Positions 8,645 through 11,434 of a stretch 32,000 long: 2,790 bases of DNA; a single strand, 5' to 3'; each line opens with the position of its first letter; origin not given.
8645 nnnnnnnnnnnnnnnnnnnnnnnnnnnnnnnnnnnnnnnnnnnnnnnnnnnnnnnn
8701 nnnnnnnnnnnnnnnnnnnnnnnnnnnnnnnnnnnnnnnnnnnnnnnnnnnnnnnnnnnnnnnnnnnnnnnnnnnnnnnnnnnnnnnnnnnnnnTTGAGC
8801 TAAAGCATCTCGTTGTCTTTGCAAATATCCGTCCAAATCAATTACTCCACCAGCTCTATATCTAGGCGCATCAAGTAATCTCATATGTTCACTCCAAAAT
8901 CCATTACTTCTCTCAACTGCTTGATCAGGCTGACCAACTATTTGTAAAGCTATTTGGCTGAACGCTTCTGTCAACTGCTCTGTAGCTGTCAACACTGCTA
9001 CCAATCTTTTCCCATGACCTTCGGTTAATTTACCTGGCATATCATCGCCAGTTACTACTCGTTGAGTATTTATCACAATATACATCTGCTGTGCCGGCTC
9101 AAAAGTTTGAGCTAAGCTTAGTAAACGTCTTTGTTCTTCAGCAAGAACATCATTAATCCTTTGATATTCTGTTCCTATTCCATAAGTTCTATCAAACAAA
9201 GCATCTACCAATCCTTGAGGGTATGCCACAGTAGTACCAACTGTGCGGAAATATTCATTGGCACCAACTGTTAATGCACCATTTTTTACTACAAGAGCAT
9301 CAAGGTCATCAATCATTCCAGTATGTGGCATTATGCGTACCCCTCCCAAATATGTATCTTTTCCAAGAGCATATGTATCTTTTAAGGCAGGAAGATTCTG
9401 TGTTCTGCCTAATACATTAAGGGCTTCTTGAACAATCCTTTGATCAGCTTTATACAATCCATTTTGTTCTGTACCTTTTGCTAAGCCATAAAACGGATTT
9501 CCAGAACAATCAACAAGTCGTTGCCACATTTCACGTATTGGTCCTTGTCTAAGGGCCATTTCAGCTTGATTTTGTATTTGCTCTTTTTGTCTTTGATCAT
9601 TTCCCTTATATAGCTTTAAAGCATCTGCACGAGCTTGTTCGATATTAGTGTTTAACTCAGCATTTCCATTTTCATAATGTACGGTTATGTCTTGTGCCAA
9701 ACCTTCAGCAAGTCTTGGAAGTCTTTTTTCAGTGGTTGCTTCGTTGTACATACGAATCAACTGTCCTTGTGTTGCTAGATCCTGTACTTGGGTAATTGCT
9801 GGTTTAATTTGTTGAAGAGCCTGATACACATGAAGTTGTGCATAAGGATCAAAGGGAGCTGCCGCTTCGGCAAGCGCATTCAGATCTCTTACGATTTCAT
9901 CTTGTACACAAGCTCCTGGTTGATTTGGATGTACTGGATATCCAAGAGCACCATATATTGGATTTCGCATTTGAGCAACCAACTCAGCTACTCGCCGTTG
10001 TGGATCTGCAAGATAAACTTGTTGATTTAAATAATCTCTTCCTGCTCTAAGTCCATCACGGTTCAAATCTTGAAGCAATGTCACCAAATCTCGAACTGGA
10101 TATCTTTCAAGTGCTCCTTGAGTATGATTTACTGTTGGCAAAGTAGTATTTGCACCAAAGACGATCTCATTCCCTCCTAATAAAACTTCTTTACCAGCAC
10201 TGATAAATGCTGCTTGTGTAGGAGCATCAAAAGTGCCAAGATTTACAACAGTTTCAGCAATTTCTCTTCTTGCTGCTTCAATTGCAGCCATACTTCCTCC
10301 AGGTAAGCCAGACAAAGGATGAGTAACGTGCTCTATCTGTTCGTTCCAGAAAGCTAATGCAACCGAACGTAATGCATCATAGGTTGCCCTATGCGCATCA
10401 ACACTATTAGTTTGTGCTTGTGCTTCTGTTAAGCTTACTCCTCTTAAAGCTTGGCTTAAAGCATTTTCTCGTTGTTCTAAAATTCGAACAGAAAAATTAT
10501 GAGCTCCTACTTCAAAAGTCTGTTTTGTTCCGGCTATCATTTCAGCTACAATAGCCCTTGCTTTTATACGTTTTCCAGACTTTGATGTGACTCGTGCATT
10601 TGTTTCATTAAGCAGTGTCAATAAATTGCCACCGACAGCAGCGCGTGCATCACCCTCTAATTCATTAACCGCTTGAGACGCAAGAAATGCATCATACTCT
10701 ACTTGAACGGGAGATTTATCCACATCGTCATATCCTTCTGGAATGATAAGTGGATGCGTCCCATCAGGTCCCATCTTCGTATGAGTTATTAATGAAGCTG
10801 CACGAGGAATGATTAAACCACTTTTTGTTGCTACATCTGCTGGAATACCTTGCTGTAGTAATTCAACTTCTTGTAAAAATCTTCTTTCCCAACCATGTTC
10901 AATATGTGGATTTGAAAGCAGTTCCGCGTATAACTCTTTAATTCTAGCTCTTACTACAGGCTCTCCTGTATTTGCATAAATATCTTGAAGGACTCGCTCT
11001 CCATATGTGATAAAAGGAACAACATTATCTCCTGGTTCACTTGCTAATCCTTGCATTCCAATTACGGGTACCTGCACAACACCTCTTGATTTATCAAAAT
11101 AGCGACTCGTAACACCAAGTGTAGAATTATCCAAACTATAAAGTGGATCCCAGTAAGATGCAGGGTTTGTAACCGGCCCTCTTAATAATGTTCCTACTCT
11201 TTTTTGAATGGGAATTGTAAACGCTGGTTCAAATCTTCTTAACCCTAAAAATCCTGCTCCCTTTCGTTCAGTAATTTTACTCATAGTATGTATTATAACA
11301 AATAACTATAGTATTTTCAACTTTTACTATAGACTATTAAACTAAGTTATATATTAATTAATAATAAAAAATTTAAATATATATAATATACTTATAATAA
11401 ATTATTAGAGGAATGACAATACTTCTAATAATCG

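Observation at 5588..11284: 1,898-aa giant ORF with no recognisable domain, repeat, signal or TM segment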

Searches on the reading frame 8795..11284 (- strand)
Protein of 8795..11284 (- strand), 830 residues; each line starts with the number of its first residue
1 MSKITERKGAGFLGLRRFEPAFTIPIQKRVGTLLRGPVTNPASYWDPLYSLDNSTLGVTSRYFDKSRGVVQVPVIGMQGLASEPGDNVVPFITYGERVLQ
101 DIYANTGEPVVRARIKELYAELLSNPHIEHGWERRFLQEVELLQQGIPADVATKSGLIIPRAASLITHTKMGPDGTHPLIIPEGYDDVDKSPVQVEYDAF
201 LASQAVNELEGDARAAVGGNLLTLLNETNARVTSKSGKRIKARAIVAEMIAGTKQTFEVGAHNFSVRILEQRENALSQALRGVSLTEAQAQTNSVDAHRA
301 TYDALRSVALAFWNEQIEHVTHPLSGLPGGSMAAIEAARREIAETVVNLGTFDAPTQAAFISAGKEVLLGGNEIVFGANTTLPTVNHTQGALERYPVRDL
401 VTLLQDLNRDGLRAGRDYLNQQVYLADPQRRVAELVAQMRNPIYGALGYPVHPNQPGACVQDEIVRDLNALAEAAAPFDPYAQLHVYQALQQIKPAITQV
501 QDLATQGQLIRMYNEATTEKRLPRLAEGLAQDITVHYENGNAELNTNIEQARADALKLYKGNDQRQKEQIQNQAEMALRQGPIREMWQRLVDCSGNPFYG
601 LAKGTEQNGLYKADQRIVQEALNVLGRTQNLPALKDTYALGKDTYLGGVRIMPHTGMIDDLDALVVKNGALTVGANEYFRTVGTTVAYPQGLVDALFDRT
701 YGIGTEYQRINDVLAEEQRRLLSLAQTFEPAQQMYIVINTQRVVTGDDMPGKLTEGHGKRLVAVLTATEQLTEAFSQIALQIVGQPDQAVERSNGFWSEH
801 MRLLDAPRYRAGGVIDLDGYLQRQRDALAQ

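Call 62: search_solved_structures(query=A4, max_evalue=1)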
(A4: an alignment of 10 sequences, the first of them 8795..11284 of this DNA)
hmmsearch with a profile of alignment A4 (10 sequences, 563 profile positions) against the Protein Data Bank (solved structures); distinct sequences matched with E-value up to 1: 3.
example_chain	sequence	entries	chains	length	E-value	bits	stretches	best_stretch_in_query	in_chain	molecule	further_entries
3jqh_A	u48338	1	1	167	0.00094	21.4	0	408-443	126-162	C-type lectin domain family 4 member M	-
4uos_A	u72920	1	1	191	0.028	16.6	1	202-339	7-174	DESIGNED HELICAL BUNDLE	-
6jfv_B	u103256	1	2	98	0.52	12.4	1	301-381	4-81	Keratin, type II cytoskeletal 5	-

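Call 77: predict_structure(alignment_id=A4)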
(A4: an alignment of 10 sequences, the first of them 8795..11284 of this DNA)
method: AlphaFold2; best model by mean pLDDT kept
length: 830 residues; sequences in the alignment: 10
mean_pLDDT: 71.5   pTM: 0.57
mean pLDDT of the five models: 71.5, 70.9, 67.6, 67.5, 63.6
residues with pLDDT >= 90: 146; 70-90: 388; 50-70: 145; < 50: 151
segments of 3 or more residues with pLDDT < 50: 1-35, 55-76, 183-188, 239-280, 282-294, 328-330, 371-394
pLDDT, mean of each block of 10 residues (from residue 1): 24 28 26 52 72 49 44 50 78 86 79 79 78 86 67 58 74 75 51 73 74 65 63 53 42 34 32 42 47 58 82 79 53 71 79 84 80 38 35 52 73 86 89 89 70 56 88 87 93 92 89 92 93 85 88 91 88 89 94 90 81 94 94 94 91 86 92 90 78 80 75 81 81 76 71 69 67 60 61 73 80 78 73
secondary structure, 60 per line:
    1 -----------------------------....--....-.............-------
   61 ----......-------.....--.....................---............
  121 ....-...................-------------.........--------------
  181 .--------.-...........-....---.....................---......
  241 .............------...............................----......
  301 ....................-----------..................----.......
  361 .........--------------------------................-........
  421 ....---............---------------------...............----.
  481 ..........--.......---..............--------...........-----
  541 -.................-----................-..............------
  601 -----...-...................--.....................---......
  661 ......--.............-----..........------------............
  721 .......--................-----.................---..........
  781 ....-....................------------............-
elements in order (helices of 4 or more, strands of 3 or more residues): H30-33 H36-39 H41-53 H65-70 H78-82 H85-105 H109-124 H126-144 H158-166 H192-202 H204-207 H211-231 H235-253 H260-290 H295-320 H332-349 H354-369 H396-411 H413-424 H428-439 H461-475 H480-490 H493-499 H503-516 H525-535 H542-558 H564-579 H581-594 H610-628 H631-651 H655-666 H669-681 H687-696 H709-727 H730-745 H751-767 H771-784 H786-805 H818-829

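Call 80: fold_search(model_id=the predicted structure, library=pdb)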
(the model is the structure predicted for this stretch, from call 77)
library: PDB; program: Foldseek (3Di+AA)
matches with E <= 10: 828; with E <= 0.001: 6
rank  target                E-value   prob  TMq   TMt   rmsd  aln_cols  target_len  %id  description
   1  8ro2_I                4.4e-04  0.97  0.13  0.13  23.8       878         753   14  Integrative Structure of the human intron lariat Spliceosome (ILS'') (released 2024-09-18)
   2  3w3t                  5.0e-04  0.99  0.15  0.13  32.6       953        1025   11  Crystal structure of Kap121p (released 2013-04-10)
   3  3w3v                  7.2e-04  0.99  0.15  0.13  30.6      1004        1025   10  Crystal structure of Kap121p mutant D353K/E396K/D438K (released 2013-04-10)
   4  4xri                  9.2e-04  0.97  0.13  0.13  30.3       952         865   12  Crystal Structure of Importin Beta in an Ammonium Sulfate Condition (released 2016-01-27)
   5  5h2v_A                9.9e-04  0.97  0.13  0.11  32.6       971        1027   10  Crystal structure of the karyopherin Kap121p bound to the SUMO protease Ulp1p (released 2016-12-14)
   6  4zj7_A                9.9e-04  0.97  0.14  0.12  30.6      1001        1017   10  Crystal structure of the karyopherin Kap121p bound to the extreme C-terminus of the protein phosphatase Cdc14p (released 2015-06-03)
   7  8cmk_A                1.2e-03  0.96  0.14  0.13  32.6      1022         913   12  Transportin-3 TNPO3 in complex with RSY region of CIRBP (released 2024-03-06)
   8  8f0x_A                1.3e-03  0.97  0.14  0.13  27.5       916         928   11  Cryo-EM structure of Kap114 bound to H2A-H2B (released 2023-07-26)
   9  2z5o_A                1.4e-03  0.97  0.14  0.14  26.6       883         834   12  Complex of Transportin 1 with JKTBP NLS (released 2007-10-23)
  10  8f1e_A                2.2e-03  0.99  0.17  0.15  26.6       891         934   11  Cryo-EM structure of Kap114 bound to Gsp1 (RanGTP) and H2A-H2B (released 2023-07-26)
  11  4c0q_A                2.2e-03  0.92  0.14  0.13  32.8       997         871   12  Transportin 3 in complex with Ran(Q69L)GTP (released 2014-01-22)
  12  1qgr_A                2.4e-03  0.87  0.12  0.12  33.5       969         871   12  STRUCTURE OF IMPORTIN BETA BOUND TO THE IBB DOMAIN OF IMPORTIN ALPHA (II CRYSTAL FORM, GROWN AT LOW PH) (released 1999-05-24)
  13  5j3v_A                2.6e-03  0.92  0.13  0.13  28.1       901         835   12  Crystal structure of human Karyopherin-beta2 bound to the histone H3 tail (released 2016-09-21)
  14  2bku_B                2.6e-03  0.90  0.13  0.12  28.8       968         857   11  Kap95p:RanGTP complex (released 2005-05-04)
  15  7zbz_D                2.8e-03  0.87  0.12  0.10  29.1       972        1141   10  CAND1 delhairpin-SCF-SKP2 CAND1 partly engaged SCF partly rocked (released 2023-04-19)
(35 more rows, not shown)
